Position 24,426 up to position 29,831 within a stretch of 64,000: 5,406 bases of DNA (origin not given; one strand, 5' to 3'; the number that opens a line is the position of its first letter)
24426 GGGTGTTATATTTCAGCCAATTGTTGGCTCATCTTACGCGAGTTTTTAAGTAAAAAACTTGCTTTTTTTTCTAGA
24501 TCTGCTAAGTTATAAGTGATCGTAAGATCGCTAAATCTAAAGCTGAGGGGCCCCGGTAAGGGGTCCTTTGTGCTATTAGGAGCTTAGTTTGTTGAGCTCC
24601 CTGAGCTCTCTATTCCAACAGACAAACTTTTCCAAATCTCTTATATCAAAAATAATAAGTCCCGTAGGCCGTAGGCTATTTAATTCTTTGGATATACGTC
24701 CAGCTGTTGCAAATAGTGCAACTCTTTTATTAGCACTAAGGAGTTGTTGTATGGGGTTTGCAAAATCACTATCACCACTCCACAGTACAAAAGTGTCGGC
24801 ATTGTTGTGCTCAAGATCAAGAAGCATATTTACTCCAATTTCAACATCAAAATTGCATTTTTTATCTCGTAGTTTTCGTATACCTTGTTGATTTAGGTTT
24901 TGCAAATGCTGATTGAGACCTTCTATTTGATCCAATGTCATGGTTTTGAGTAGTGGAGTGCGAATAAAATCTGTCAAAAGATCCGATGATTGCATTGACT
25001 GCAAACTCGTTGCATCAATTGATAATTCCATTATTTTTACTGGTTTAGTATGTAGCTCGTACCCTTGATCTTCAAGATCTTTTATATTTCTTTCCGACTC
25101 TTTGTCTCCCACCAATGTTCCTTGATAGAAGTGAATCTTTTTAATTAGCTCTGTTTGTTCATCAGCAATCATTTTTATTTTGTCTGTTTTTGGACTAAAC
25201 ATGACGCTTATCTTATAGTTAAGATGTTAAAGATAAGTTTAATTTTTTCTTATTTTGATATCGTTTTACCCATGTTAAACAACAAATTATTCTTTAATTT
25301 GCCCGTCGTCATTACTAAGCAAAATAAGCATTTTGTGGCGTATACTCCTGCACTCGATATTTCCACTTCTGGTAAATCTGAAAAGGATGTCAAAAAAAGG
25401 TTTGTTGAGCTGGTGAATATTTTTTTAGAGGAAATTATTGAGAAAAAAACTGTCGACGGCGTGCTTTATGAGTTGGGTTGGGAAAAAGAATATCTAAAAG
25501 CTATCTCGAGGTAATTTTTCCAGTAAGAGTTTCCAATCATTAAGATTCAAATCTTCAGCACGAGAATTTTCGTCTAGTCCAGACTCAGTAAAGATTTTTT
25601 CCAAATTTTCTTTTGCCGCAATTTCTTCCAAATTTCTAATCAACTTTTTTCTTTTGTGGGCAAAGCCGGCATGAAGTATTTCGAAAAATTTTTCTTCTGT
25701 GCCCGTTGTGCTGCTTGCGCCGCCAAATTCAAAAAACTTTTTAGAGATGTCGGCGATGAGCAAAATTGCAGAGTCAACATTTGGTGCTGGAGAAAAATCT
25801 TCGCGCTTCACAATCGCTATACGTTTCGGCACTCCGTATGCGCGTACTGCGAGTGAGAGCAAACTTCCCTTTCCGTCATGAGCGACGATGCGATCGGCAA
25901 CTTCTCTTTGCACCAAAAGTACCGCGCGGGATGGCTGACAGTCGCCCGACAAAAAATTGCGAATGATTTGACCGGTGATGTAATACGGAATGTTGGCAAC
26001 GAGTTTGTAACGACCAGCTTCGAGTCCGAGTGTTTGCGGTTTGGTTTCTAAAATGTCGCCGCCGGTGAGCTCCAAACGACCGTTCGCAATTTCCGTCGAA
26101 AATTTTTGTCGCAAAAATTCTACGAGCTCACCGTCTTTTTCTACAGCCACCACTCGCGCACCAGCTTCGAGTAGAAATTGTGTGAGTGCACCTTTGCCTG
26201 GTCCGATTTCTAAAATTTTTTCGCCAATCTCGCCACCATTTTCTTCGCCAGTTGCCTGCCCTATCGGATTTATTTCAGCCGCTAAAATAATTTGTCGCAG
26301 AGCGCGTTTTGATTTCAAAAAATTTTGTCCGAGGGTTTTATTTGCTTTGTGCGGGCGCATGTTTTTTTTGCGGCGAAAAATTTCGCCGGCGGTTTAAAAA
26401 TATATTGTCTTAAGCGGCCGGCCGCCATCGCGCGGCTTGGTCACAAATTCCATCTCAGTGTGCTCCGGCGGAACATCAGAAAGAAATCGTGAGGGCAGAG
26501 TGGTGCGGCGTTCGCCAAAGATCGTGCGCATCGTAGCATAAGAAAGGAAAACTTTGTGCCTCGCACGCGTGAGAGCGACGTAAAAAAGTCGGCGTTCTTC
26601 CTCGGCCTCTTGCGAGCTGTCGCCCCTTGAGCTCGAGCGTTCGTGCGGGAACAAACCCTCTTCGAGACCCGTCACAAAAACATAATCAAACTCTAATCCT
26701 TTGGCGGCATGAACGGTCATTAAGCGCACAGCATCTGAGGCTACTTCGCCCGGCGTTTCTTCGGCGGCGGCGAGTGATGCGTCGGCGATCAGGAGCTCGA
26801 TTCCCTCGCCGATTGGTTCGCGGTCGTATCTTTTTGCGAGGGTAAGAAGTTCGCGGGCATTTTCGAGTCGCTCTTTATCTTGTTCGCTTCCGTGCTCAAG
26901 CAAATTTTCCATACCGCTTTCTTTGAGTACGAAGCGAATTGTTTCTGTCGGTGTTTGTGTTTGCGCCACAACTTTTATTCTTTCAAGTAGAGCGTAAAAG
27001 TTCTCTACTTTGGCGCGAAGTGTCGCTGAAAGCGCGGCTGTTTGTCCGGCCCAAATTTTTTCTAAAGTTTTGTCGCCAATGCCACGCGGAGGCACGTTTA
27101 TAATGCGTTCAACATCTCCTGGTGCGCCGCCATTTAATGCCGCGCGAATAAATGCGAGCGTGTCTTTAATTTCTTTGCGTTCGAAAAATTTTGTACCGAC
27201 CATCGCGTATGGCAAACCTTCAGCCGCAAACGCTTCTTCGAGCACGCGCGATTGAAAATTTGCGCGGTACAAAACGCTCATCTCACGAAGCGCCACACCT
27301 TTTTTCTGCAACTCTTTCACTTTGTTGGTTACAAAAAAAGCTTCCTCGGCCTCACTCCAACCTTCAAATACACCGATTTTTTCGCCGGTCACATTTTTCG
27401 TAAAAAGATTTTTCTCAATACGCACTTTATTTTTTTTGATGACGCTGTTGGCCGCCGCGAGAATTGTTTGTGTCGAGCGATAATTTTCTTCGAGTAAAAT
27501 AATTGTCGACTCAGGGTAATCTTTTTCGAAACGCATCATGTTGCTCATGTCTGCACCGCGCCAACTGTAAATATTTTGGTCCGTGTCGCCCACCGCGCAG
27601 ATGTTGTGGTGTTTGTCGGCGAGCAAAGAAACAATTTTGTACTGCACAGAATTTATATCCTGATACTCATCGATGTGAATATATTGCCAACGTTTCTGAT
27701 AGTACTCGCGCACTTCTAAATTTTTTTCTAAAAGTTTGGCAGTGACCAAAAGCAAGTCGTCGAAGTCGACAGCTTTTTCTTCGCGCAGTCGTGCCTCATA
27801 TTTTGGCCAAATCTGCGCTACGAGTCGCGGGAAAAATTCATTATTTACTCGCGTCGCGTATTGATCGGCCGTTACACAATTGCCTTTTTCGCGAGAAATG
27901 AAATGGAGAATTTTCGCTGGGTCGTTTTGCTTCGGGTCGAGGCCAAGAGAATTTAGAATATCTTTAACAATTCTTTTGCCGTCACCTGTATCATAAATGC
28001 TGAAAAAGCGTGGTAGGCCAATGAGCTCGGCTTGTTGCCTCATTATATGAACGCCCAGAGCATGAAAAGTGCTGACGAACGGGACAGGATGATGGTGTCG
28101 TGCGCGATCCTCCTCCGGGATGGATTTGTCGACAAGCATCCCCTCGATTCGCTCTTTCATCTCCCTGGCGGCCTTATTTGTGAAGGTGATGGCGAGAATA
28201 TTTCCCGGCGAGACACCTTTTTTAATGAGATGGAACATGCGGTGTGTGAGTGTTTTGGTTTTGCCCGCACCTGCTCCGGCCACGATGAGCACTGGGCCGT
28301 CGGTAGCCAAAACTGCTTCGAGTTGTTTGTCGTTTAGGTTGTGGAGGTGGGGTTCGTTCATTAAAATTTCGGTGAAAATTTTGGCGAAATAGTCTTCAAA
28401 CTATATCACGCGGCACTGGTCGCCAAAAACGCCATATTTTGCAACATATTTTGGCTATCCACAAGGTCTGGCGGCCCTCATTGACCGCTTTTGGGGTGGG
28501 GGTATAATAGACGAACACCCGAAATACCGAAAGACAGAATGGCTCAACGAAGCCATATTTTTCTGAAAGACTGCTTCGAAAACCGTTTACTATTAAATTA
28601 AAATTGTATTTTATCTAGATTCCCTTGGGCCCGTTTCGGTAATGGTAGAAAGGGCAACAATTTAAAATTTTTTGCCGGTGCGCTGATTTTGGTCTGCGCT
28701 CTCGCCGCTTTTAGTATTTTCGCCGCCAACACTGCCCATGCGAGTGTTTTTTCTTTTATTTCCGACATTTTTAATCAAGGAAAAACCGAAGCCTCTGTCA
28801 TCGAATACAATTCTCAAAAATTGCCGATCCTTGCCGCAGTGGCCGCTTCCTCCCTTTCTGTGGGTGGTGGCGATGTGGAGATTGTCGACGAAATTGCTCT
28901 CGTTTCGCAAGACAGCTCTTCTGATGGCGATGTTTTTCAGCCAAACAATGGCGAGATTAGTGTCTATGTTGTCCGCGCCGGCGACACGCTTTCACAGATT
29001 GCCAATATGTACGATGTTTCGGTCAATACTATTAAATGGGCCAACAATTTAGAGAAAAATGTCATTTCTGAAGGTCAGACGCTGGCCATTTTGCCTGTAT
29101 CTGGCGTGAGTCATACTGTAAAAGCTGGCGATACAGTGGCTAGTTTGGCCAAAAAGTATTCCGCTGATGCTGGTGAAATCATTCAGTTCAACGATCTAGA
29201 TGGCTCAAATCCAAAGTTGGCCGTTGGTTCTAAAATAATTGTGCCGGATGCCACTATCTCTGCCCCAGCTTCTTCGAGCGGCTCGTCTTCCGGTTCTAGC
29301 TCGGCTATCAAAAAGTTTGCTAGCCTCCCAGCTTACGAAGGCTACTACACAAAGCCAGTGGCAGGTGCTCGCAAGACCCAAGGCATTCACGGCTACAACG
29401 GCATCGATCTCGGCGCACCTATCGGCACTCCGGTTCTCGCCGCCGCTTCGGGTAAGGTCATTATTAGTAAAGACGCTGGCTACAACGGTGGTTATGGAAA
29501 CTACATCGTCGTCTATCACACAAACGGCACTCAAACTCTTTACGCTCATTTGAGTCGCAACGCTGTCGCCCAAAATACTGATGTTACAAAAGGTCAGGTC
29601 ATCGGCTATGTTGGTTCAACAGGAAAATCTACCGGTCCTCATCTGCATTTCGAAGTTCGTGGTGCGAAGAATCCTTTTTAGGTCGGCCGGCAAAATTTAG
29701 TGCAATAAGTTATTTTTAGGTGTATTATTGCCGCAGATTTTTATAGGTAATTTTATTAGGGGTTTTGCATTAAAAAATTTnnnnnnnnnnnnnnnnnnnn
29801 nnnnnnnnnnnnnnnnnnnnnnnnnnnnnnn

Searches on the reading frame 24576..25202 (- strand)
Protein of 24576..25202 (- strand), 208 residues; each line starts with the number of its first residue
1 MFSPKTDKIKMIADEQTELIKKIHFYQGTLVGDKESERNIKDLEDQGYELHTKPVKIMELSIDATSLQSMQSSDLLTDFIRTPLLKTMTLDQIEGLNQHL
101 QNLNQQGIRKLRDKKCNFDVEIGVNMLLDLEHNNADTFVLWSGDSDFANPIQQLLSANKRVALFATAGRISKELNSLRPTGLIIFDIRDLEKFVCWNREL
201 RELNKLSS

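Call 24: search_protein_families(library=pfam, proteins=[window:24576-25202:-])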
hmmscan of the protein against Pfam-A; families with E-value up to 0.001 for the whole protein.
window:24576-25202:- (208 aa): 1 family
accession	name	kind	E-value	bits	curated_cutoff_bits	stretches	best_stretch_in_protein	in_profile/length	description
PF01936.24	NYN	-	2e-12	48.3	24.2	1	96-174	48-134/145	NYN domain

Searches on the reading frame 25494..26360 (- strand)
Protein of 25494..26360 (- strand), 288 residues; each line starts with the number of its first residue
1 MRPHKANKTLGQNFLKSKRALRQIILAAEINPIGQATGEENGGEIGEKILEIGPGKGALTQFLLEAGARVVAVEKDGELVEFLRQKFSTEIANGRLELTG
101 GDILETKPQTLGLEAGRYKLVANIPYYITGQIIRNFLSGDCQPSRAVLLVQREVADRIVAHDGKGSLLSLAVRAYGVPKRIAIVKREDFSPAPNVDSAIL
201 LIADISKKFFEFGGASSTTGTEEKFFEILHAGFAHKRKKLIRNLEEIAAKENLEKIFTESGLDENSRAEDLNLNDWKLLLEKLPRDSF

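Call 11: search_protein_families(library=pfam, proteins=[window:25494-26360:-])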
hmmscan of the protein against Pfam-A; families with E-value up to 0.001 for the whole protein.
window:25494-26360:- (288 aa): 2 families
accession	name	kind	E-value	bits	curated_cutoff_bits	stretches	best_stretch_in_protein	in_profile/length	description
PF00398.26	RrnaAD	-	8.7e-43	146.7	24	1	4-279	2-257/263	Ribosomal RNA adenine dimethylase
PF13649.12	Methyltransf_25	-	6.9e-05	23.9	27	1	49-106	1-58/97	Methyltransferase domain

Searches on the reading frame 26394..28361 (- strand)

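Call 25: search_protein_families(library=pfam, proteins=[window:26394-28361:-])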
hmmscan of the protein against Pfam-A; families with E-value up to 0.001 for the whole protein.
window:26394-28361:- (655 aa): 7 families
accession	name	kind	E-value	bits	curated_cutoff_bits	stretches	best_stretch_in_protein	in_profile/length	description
PF00580.27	UvrD-helicase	-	2.5e-83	280.3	23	1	9-283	1-271/271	UvrD/REP helicase N-terminal domain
PF13361.12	UvrD_C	-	9.3e-71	239.5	25.6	1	288-609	1-348/350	UvrD-like helicase C-terminal domain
PF13245.12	AAA_19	-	1.5e-23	83.9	25.1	1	13-266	1-132/134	AAA domain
PF13538.12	UvrD_C_2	-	5e-13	49.1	27.4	2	582-606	27-51/52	UvrD-like helicase C-terminal domain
PF13604.12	AAA_30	-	2.4e-08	34.4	27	1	9-73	2-69/191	AAA domain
PF13087.12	AAA_12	-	6.5e-06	26.3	27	0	541-605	138-189/195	AAA domain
PF01443.25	Viral_helicase1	-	1e-05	25.9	21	0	516-604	156-224/228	Viral superfamily 1 RNA helicase core domain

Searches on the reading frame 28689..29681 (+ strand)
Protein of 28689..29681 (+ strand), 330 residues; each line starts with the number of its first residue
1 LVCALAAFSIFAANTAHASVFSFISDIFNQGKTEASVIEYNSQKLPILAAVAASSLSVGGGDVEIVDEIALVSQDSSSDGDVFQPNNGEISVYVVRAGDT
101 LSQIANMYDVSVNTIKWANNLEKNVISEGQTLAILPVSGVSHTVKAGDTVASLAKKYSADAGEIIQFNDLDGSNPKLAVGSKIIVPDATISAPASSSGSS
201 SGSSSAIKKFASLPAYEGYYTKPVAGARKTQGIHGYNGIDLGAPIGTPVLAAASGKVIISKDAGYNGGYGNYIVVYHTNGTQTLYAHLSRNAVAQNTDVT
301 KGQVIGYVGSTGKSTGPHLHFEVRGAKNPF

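Call 25: search_protein_families(library=pfam, proteins=[window:28689-29681:+])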
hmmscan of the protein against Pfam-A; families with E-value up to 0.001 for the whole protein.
window:28689-29681:+ (330 aa): 4 families
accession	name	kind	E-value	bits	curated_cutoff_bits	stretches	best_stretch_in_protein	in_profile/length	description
PF01551.29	Peptidase_M23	-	1.1e-31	109.3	28.7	1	236-328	3-92/96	Peptidase family M23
PF01476.26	LysM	-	5.6e-23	81.1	20.9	2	93-134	1-42/43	LysM domain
PF23473.1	LysM3_LYK4_5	-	6e-10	39.5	29.3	1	93-126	5-38/48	LYK4/5 LysM3 domain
PF23446.1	LysM1_NFP_LYK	-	1e-05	26.7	36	0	99-134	16-53/60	NFP/LYK LysM1 domain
